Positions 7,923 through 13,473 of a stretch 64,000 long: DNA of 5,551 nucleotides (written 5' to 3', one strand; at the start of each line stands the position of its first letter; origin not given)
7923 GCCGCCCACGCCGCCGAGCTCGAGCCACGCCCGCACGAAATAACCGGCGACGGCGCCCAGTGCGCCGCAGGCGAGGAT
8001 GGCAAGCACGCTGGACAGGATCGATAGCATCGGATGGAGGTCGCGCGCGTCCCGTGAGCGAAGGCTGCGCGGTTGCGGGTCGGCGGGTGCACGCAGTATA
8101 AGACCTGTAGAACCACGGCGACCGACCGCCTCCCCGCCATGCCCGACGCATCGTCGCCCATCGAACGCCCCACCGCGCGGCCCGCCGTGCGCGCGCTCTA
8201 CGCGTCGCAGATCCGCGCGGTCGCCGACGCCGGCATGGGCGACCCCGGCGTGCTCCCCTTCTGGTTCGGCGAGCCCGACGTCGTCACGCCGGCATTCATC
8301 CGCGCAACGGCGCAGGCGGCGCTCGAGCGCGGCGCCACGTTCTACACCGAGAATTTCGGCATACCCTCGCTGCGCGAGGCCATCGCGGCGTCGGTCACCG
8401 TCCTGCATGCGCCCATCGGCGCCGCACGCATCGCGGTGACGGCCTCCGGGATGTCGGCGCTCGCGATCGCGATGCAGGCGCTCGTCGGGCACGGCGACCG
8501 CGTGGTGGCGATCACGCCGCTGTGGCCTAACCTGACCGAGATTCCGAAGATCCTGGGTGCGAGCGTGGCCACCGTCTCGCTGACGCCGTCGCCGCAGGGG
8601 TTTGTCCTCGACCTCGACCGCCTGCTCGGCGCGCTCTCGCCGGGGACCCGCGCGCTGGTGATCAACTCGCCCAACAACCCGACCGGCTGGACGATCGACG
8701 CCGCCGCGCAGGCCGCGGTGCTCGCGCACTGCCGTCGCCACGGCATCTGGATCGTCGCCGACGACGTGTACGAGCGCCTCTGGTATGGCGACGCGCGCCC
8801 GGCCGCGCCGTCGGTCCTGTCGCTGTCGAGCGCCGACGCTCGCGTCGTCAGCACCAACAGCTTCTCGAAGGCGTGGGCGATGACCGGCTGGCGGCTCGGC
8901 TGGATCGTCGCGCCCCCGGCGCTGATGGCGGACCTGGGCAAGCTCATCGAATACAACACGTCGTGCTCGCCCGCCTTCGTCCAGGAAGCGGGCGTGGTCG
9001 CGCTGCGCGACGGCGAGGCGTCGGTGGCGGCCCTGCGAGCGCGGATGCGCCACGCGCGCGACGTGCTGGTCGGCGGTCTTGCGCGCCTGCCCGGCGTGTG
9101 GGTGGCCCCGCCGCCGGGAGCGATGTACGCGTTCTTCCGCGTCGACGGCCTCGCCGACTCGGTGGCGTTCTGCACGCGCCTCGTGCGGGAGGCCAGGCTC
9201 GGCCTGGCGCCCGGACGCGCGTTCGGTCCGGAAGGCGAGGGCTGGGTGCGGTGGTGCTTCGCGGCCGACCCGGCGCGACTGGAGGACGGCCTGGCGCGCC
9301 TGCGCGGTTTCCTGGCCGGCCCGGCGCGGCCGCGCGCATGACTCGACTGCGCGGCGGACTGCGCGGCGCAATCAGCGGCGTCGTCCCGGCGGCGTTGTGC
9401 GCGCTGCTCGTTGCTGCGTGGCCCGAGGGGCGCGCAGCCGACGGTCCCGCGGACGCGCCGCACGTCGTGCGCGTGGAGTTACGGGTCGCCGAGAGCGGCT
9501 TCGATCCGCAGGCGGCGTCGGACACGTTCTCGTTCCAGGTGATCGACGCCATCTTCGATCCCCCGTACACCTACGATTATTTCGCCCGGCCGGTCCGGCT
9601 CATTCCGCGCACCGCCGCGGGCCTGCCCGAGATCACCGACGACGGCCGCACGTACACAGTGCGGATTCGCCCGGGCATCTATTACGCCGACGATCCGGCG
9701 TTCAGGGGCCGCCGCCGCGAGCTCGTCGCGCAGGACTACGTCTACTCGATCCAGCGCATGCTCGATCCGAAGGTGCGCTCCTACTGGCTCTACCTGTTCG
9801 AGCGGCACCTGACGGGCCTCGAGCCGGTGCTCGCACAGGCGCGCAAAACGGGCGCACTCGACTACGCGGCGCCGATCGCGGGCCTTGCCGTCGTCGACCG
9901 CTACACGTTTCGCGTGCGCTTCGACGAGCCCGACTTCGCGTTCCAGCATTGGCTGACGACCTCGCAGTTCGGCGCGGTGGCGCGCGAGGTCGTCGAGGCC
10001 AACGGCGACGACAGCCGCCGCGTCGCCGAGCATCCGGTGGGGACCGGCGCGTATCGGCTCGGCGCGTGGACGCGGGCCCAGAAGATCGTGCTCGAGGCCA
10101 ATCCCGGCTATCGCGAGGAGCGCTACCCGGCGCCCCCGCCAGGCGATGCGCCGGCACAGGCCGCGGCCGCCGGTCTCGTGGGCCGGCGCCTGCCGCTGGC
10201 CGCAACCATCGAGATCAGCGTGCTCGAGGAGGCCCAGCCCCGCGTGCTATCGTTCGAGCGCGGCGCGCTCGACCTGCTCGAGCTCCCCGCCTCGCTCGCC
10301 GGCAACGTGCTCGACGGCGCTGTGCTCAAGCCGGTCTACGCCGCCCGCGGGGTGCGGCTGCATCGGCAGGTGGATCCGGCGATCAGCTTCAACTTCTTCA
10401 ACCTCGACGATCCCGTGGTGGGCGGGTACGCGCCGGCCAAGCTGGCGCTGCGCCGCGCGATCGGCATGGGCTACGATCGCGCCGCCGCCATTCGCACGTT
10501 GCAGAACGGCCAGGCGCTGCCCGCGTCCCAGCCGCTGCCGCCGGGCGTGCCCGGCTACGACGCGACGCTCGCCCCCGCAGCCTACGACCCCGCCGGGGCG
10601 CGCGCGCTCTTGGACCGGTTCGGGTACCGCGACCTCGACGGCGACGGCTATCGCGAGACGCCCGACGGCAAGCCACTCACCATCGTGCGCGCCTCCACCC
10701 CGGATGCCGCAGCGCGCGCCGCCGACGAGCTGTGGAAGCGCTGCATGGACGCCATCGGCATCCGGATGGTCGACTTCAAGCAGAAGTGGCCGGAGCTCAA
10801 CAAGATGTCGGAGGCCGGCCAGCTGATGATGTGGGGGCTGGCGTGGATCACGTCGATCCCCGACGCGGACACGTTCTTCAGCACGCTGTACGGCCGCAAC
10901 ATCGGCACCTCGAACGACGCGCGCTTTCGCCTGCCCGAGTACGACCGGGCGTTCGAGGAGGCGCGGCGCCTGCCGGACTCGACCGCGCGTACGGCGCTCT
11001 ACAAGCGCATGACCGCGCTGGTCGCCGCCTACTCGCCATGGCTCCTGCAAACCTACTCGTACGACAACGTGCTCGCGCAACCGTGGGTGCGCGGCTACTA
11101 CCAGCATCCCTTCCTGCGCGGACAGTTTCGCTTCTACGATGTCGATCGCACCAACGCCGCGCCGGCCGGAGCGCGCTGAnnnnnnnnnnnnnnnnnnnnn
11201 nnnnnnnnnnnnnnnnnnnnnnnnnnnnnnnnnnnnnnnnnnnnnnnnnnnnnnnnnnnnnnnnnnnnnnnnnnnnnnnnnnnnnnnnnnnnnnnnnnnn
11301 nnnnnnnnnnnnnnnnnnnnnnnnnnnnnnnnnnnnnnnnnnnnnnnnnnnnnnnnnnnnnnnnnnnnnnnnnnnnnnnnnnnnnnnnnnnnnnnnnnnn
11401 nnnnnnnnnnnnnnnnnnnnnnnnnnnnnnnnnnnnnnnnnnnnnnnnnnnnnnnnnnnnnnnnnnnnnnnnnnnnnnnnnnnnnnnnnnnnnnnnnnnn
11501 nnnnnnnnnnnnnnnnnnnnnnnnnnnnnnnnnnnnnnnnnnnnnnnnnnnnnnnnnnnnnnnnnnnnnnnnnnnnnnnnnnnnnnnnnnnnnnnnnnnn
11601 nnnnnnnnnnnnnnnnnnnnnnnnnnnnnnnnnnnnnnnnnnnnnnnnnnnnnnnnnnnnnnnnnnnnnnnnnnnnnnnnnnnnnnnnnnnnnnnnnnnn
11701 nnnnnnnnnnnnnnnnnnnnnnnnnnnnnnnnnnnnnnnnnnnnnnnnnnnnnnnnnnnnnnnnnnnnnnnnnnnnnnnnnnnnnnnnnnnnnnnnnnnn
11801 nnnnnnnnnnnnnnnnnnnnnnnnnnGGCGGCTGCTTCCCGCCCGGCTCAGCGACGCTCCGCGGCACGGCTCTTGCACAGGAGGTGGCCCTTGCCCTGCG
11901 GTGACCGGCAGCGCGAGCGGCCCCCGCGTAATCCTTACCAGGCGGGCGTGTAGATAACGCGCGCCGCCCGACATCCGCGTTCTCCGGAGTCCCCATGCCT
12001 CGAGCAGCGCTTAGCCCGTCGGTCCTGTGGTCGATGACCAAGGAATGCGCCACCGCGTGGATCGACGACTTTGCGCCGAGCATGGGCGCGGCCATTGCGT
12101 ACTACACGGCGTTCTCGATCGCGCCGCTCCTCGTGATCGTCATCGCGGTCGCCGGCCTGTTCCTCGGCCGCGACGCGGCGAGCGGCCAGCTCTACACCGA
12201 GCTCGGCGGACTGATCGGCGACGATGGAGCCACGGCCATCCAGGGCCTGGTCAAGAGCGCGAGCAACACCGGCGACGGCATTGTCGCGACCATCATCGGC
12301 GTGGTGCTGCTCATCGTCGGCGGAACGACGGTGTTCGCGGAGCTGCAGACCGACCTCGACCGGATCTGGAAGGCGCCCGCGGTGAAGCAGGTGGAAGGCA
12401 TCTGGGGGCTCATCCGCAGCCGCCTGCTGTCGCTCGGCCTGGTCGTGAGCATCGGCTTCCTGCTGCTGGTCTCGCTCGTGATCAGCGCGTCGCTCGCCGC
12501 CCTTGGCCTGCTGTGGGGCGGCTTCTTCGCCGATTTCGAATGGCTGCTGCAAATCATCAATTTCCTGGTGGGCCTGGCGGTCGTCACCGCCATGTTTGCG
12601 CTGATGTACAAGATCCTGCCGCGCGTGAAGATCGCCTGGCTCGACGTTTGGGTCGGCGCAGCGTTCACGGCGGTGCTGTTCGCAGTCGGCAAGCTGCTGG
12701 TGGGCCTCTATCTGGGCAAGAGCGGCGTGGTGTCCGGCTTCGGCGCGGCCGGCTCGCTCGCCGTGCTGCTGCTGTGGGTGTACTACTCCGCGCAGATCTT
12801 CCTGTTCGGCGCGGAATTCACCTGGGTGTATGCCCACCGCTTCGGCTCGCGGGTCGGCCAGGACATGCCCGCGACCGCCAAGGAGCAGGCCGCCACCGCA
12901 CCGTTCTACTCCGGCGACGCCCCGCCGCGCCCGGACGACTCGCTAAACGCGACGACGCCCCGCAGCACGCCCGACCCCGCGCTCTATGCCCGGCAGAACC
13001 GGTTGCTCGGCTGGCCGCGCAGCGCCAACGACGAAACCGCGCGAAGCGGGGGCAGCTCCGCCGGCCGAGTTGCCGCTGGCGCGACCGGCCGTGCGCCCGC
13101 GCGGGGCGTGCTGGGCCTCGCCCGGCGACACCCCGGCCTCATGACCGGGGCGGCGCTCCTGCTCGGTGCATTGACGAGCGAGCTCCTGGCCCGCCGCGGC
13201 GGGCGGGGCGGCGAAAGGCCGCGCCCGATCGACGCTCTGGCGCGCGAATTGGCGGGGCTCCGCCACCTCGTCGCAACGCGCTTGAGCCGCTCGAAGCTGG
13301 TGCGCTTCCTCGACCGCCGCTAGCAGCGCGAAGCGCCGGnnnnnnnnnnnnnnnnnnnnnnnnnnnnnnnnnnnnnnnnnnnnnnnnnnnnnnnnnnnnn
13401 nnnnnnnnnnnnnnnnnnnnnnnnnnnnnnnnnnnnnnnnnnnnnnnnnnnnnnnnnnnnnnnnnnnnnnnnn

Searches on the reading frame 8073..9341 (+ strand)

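Call 8: search_protein_families(library=pfam, proteins=[window:8073-9341:+], max_evalue=0.01)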
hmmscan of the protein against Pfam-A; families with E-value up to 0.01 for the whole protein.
window:8073-9341:+ (422 aa): 2 families
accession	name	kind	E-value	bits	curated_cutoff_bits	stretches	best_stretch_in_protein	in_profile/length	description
PF00155.27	Aminotran_1_2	-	2e-52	179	19.7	1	71-409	18-360/361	Aminotransferase class I and II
PF01053.26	Cys_Met_Meta_PP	-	8e-07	28.4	27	1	116-232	66-175/381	Cys/Met metabolism PLP-dependent enzyme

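Call 10: search_protein_families(library=ncbifam, proteins=[window:8073-9341:+], max_evalue=0.01)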
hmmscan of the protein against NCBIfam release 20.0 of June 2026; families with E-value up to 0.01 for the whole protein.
window:8073-9341:+ (422 aa): 82 families (the best 25 are shown)
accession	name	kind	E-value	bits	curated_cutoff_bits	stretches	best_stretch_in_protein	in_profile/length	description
NF004770.0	PRK06108.1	subfamily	1.8e-170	567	422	1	31-415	9-393/396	pyridoxal phosphate-dependent aminotransferase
NF041364.1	GntC_guanitoxin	equivalog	3.6e-81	272.8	415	1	66-413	6-356/356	guanitoxin biosynthesis PLP-dependent (S)-gamma-hydroxy-L-arginine cyclodehydratase GntC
NF041091.1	asp_aminotase_Arch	equivalog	5.3e-65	219.7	550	1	60-414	29-375/376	aspartate aminotransferase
NF006229.0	PRK08361.1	equivalog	4e-62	210.5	624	1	44-412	19-386/391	aspartate aminotransferase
NF005816.0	PRK07682.1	equivalog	2.4e-59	200.9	620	1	39-415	10-384/390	aminotransferase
NF005601.0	PRK07337.1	equivalog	1.6e-57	195.4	496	1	63-414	40-392/394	pyridoxal phosphate-dependent aminotransferase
NF005817.0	PRK07683.1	equivalog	1.6e-57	195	575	1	36-415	6-382/387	aminotransferase A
NF005588.0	PRK07309.1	equivalog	2.2e-57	194.7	576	1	42-415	14-387/391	pyridoxal phosphate-dependent aminotransferase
NF006514.0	PRK08960.1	equivalog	2.7e-57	194.4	554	1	61-414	35-385/388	pyridoxal phosphate-dependent aminotransferase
NF006488.0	PRK08912.1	equivalog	1.3e-53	182.3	498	1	66-413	34-383/387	aminotransferase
NF005855.0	PRK07777.1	equivalog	4.9e-53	180.9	553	1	66-412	36-386/391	pyridoxal phosphate-dependent aminotransferase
NF005732.0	PRK07550.1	equivalog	8.1e-51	173.3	366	1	73-413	48-387/389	aminotransferase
NF004769.0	PRK06107.1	equivalog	1.1e-49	169.2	617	1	60-360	35-335/402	aspartate transaminase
NF006756.0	PRK09276.1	subfamily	3.6e-49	167.7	507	1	60-411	33-383/387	LL-diaminopimelate aminotransferase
NF006569.0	PRK09082.1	subfamily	1.5e-48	165.9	420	1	66-411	38-384/386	methionine aminotransferase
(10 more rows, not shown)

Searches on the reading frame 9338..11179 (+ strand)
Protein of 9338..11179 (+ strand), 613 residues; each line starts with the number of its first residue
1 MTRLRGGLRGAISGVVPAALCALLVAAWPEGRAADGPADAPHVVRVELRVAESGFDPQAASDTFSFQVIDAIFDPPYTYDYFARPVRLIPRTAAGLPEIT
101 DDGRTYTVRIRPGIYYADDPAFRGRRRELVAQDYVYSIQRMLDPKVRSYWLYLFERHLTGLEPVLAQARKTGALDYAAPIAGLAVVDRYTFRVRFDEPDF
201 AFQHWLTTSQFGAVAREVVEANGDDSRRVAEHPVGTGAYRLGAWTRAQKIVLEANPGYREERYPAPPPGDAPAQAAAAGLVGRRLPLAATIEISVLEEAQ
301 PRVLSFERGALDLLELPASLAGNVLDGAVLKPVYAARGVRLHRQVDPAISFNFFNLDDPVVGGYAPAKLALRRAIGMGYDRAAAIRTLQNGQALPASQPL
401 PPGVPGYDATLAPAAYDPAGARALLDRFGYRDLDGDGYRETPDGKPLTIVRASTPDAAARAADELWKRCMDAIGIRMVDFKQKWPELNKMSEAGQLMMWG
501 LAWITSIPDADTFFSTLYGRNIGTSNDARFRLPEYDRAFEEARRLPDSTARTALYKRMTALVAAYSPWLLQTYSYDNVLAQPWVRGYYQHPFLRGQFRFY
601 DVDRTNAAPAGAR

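Call 8: search_protein_families(library=pfam, proteins=[window:9338-11179:+], max_evalue=0.01)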
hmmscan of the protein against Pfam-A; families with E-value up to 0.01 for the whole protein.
window:9338-11179:+ (613 aa): 1 family
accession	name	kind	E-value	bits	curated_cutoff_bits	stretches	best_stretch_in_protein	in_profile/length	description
PF00496.27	SBP_bac_5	-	1.6e-58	199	32.4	1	88-521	2-364/368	Bacterial extracellular solute-binding proteins, family 5 Middle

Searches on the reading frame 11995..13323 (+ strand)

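Call 8: search_protein_families(library=pfam, proteins=[window:11995-13323:+], max_evalue=0.01)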
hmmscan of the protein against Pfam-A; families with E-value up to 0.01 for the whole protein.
window:11995-13323:+ (442 aa): 1 family
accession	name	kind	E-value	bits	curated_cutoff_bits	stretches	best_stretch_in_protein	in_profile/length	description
PF03631.20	Virul_fac_BrkB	-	6.8e-47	160.7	33.7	1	28-282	6-258/259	Virulence factor BrkB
